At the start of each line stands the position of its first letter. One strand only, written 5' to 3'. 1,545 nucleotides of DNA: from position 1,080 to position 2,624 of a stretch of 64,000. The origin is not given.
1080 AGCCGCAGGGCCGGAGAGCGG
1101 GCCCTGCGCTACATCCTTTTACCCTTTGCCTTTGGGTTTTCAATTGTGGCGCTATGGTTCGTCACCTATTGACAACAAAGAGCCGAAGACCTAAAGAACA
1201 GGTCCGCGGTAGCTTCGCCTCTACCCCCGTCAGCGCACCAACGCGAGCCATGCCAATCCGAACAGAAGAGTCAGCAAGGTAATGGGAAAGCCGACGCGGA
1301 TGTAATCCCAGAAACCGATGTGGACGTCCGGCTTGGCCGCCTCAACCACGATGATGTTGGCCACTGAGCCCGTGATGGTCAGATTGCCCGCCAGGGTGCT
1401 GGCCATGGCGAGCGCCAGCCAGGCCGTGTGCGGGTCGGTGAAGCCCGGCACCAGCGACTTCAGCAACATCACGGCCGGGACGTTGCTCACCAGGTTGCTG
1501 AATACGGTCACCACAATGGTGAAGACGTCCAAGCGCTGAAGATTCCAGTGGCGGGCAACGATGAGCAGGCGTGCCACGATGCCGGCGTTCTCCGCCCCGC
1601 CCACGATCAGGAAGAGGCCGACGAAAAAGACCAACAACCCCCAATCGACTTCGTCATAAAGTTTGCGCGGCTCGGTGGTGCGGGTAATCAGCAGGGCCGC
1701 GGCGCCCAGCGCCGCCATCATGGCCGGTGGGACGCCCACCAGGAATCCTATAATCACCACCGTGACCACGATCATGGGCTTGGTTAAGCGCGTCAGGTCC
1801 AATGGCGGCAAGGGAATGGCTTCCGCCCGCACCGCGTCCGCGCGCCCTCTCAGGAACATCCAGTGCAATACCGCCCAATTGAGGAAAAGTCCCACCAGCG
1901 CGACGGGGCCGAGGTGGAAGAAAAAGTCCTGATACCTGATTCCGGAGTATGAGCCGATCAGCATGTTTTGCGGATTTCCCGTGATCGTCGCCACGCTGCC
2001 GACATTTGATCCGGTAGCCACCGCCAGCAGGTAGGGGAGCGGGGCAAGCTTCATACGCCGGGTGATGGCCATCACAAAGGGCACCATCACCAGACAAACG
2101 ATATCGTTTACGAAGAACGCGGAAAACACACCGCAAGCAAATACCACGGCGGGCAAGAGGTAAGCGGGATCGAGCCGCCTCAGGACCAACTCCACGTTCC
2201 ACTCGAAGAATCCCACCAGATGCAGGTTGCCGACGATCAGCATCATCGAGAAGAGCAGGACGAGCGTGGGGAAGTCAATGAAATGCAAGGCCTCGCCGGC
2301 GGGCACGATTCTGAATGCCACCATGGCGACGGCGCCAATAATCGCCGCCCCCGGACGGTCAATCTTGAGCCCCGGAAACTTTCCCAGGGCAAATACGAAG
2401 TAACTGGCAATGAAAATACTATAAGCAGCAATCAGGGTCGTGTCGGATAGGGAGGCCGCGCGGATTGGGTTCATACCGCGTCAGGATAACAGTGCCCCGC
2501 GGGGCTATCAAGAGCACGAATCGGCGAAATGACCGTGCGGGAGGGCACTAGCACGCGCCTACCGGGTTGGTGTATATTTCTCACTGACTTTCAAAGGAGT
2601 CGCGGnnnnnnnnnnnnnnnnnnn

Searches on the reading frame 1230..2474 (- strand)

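Call 53: search_protein_families(library=pfam, proteins=[window:1230-2474:-], max_evalue=0.00001)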
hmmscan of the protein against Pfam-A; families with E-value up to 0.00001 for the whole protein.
window:1230-2474:- (414 aa): 1 family
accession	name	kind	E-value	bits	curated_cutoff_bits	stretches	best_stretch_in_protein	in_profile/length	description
PF03600.22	CitMHS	-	1.4e-62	212.2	31.9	1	27-362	3-336/336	Citrate transporter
